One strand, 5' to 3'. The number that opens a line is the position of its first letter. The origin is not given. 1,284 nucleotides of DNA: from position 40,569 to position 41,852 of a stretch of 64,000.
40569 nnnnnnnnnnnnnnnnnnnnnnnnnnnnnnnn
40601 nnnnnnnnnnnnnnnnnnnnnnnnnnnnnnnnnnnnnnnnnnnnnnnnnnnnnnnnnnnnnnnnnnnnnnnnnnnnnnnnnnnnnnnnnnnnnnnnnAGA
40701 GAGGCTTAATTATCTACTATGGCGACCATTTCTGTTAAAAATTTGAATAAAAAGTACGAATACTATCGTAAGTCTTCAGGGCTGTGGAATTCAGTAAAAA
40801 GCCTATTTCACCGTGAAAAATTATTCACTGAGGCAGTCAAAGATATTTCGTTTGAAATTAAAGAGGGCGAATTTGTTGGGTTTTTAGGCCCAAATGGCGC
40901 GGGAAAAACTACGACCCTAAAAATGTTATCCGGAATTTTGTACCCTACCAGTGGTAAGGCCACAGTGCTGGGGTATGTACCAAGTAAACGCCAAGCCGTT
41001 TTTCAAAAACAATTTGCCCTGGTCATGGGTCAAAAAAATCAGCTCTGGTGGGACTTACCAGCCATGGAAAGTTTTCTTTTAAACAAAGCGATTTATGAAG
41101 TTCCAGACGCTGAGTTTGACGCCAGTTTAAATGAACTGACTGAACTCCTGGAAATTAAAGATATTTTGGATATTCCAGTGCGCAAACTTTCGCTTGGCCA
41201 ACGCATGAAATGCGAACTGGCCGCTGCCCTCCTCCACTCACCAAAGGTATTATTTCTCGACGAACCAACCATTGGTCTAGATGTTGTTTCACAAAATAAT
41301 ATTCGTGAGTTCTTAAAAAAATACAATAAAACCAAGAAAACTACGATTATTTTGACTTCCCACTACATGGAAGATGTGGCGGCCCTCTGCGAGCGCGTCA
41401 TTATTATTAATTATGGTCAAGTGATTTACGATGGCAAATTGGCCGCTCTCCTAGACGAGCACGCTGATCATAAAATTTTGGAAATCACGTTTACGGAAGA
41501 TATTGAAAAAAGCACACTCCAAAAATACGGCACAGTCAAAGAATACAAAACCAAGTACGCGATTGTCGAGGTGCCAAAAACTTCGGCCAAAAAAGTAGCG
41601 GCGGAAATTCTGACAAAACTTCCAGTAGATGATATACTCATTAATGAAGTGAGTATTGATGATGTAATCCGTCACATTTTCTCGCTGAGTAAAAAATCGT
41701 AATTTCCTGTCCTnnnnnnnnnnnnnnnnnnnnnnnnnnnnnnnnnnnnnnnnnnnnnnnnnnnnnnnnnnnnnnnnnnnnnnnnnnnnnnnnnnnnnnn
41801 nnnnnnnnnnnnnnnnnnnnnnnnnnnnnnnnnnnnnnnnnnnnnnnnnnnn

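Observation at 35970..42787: Triplicated heterodimeric ABC-2 permease module (A-B-A-B-A-B) served by one ATPase, coupled to an AI-2E transporter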

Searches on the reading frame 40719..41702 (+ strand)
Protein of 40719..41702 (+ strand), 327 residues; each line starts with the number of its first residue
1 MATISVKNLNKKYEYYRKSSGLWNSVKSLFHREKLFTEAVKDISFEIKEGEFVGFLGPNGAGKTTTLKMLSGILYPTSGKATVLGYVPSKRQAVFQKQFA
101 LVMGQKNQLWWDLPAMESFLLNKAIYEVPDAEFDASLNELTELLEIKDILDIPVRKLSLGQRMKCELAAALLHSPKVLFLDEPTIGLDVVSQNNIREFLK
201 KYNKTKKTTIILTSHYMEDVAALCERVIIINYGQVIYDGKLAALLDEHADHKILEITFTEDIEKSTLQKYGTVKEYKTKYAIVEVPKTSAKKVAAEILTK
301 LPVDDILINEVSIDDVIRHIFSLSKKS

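Call 3: search_protein_families(library=pfam, proteins=[window:40719-41702:+], max_evalue=0.01)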
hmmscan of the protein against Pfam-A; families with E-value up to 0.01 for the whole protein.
window:40719-41702:+ (327 aa): 4 families
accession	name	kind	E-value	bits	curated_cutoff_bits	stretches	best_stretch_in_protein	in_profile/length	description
PF00005.33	ABC_tran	-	6.6e-28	98.5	25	1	40-184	1-136/137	ABC transporter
PF13304.12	AAA_21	-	1.9e-14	54.9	27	1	135-215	220-298/304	AAA domain, putative AbiEii toxin, Type IV TA system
PF13604.12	AAA_30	-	0.0082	16.3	27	0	52-93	20-59/191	AAA domain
PF00448.28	SRP54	-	0.0099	16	22.7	0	55-91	6-41/196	SRP54-type protein, GTPase domain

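Call 4: search_protein_families(library=ncbifam, proteins=[window:40719-41702:+], max_evalue=0.01)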
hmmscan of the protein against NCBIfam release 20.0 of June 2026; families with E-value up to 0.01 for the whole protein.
window:40719-41702:+ (327 aa): 188 families (the best 25 are shown)
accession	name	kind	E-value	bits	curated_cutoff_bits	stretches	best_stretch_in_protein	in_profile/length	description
TIGR01188.1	drrA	subfamily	3.8e-65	220.1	312.45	1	37-297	6-272/302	daunorubicin resistance ABC transporter, ATP-binding protein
TIGR03522.1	GldA_ABC_ATP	equivalog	1.8e-52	178.7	402.6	1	37-297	15-275/301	gliding motility-associated ABC transporter ATP-binding subunit GldA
NF033858.1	ABC2_perm_RbbA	equivalog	6.1e-49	166.7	1050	1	35-280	278-519/909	ribosome-associated ATPase/putative transporter RbbA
TIGR03864.1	PQQ_ABC_ATP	hypoth_equivalog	9e-41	139.9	302.25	1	38-251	15-226/236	ABC transporter, ATP-binding subunit, PQQ-dependent alcohol dehydrogenase system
NF010059.0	PRK13536.1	equivalog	5e-40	137.3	549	1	39-264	58-281/342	nodulation factor ABC transporter ATP-binding protein NodI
NF040933.2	ABC_arch_GlcV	equivalog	6.1e-40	137.2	450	1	25-275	7-260/357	glucose ABC transporter ATP-binding protein GlcV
TIGR04521.1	ECF_ATPase_2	equivalog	8.7e-40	136.6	330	1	30-259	10-247/279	energy-coupling factor transporter ATPase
NF010060.0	PRK13537.1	equivalog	2e-39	135.3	521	1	39-259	30-248/314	nodulation factor ABC transporter ATP-binding protein NodI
TIGR01288.1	nodI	equivalog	4.6e-39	134.2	424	1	40-260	20-238/303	nodulation factor ABC transporter ATP-binding protein NodI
TIGR03740.1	galliderm_ABC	subfamily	8.8e-35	120.4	309.75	1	38-242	14-209/223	lantibiotic protection ABC transporter ATP-binding subunit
TIGR04520.1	ECF_ATPase_1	equivalog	1.3e-34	119.9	315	1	36-268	14-249/269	energy-coupling factor transporter ATPase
NF040840.2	tungstate_WtpC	equivalog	2.8e-34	119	440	1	39-319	15-289/347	tungstate ABC transporter ATP-binding protein WtpC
TIGR04406.1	LPS_export_lptB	equivalog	3e-34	118.4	240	1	38-249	15-227/239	LPS export ABC transporter ATP-binding protein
NF010158.0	PRK13637.1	equivalog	6.9e-32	110.7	390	1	37-247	20-235/287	energy-coupling factor transporter ATPase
TIGR03375.1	type_I_sec_LssB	subfamily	2e-31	109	693.1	1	36-249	479-693/696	type I secretion system permease/ATPase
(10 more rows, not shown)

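Call 10: find_related_loci(query=window:40719-41702:+, collection=genome_contigs, flank=10000)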
Query window:40719-41702:+ (327 aa) in genome_contigs; peptide patterns used: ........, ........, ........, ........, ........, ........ (x = any residue, [..] = any of these).
550 stretches matched a pattern; 303 encode a relative of the query (tblastn E <= 1e-3); the best 80 are kept; 80 distinct loci.
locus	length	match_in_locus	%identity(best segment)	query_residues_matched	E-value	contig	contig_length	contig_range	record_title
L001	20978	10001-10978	84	1-326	0e+0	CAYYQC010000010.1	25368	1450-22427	MAG TPA_asm: uncultured Gammaproteobacteria bacterium isolate SRP286056_co2_552 genome assembly, contig: NODE_2810_lengt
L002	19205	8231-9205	80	1-325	0e+0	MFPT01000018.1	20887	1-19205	MAG: Candidatus Magasanikbacteria bacterium RIFCSPHIGHO2_01_FULL_41_23 rifcsphigho2_01_scaffold_5153, whole genome shotg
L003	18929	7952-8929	84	1-326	0e+0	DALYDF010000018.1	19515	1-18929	MAG TPA_asm: Candidatus Magasanikbacteria bacterium isolate CTOTU14220 NODE_613_length_19515_cov_3.631141, whole genome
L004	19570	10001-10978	78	1-326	2e-173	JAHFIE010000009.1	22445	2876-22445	MAG: Candidatus Magasanikiibacteriota bacterium isolate nzgw355 NODE_1367_length_22446_cov_3.363180, whole genome shotgu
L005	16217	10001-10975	77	1-325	1e-172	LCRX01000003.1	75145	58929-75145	MAG: Candidatus Magasanikbacteria bacterium GW2011_GWA2_56_11 UY92_C0003, whole genome shotgun sequence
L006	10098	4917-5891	75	1-325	2e-169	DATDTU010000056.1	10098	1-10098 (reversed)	MAG TPA_asm: Patescibacteria group bacterium isolate SMAG_U8039 k141_2348550, whole genome shotgun sequence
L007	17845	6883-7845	76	1-321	2e-168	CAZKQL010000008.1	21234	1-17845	MAG TPA_asm: uncultured Gammaproteobacteria bacterium isolate SRP090828_co3_39 genome assembly, contig: NODE_376_length_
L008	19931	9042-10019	73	1-326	7e-168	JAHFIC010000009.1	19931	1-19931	MAG: Candidatus Magasanikiibacteriota bacterium isolate nzgw353 NODE_2631_length_19932_cov_3.492454, whole genome shotgu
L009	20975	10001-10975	74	1-325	2e-167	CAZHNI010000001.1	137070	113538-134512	MAG TPA_asm: uncultured Gammaproteobacteria bacterium isolate SRP257259_co1_325 genome assembly, contig: NODE_97_length_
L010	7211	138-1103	75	1-322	3e-167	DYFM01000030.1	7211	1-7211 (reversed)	MAG TPA_asm: Candidatus Paceibacter sp. isolate BE2011_3_41_10 Afr_mines_BE2011_2032_length_7211_cov_4_483650, whole gen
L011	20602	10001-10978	75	1-326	2e-166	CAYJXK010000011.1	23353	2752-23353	MAG TPA_asm: uncultured Gammaproteobacteria bacterium isolate ERP125453_co1_500 genome assembly, contig: NODE_2009_lengt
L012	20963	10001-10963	74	1-321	3e-166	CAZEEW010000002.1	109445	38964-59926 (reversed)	MAG TPA_asm: uncultured Gammaproteobacteria bacterium isolate SRP093185_co1_62 genome assembly, contig: NODE_36_length_1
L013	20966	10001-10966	75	1-322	5e-166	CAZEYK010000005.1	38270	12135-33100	MAG TPA_asm: uncultured Gammaproteobacteria bacterium isolate SRP118108_co5_163 genome assembly, contig: NODE_682_length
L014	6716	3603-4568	74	1-322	3e-164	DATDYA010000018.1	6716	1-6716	MAG TPA_asm: Patescibacteria group bacterium isolate SMAG_U8153 k141_679180, whole genome shotgun sequence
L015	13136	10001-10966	73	1-322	9e-164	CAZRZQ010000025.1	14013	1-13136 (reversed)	MAG TPA_asm: uncultured Gammaproteobacteria bacterium isolate SRP062349_co1_291 genome assembly, contig: NODE_736_length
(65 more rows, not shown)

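Call 16: search_solved_structures(query=window:40719-41702:+, max_evalue=1e-20)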
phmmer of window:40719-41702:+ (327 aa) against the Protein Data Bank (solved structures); distinct sequences matched with E-value up to 1e-20: 131 (the best 60 are shown).
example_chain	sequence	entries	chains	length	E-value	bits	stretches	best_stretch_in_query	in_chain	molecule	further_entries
7w01_A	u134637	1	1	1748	2.7e-50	174.8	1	37-237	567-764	Phospholipid-transporting ATPase ABCA3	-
7w02_A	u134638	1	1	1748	1.9e-49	172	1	37-237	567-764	Phospholipid-transporting ATPase ABCA3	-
4yer_A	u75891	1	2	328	7e-45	157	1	37-263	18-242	ABC transporter ATP-binding protein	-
8edw_A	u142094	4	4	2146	4.4e-41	144.6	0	38-237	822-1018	Phospholipid-transporting ATPase ABCA7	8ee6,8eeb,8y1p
7lkp_A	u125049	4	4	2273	1.8e-40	142.6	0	38-239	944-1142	Retinal-specific phospholipid-transporting ATPase ABCA4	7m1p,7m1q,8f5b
7e7i_A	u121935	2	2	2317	1.9e-40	142.5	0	39-239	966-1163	Retinal-specific phospholipid-transporting ATPase ABCA4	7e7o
8eop_A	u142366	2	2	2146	3.1e-40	141.8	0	38-237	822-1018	Phospholipid-transporting ATPase ABCA7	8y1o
7lkz_A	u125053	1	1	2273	1.2e-39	139.8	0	38-239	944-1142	Retinal-specific phospholipid-transporting ATPase ABCA4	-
7e7q_A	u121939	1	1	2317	1.3e-39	139.7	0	39-239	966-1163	Retinal-specific phospholipid-transporting ATPase ABCA4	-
7tby_A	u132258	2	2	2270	2e-39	139.1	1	38-247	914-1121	ATP-binding cassette, sub-family A (ABC1), member 1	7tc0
7tbz_A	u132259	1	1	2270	2e-39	139.1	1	38-247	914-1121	ATP-binding cassette, sub-family A (ABC1), member 1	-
7tdt_A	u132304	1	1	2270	2e-39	139.1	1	38-247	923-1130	Phospholipid-transporting ATPase ABCA1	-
5xjy_A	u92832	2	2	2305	2.1e-39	139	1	38-247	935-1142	ATP-binding cassette sub-family A member 1 | Phospholipid-transporting ATPase ABCA1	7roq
7tbw_A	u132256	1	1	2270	1.4e-38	136.3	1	38-247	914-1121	ATP-binding cassette, sub-family A (ABC1), member 1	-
8s7v_K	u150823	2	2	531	8.5e-34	120.6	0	145-242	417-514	Glycine betaine/carnitine/choline transport ATP-binding protein OpuCA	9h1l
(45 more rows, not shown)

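Call 64: search_protein_families(library=padloc, proteins=[window:40719-41702:+], max_evalue=0.001)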
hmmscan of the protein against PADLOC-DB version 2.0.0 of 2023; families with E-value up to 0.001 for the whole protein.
window:40719-41702:+ (327 aa): 7 families
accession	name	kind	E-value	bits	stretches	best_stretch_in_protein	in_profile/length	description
PDLC04135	mad3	-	3.5e-28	97.2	2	150-246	257-352/374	mads_3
PDLC02980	AriA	-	8.2e-13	47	1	130-215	195-298/304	-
PDLC04140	mad8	-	1.1e-10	39.5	1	37-220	14-237/314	mads_8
PDLC02914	ATPase-Toprim_I-B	-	3.8e-08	31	1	173-218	201-246/443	-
PDLC04164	AriA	-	7.6e-07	26.9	0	152-215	167-231/253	-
PDLC02335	AbiLi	-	0.0002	18.5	0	52-217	78-238/326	AbiLi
PDLC04734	PDC-M62A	-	0.00027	18.1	1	8-217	20-216/597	-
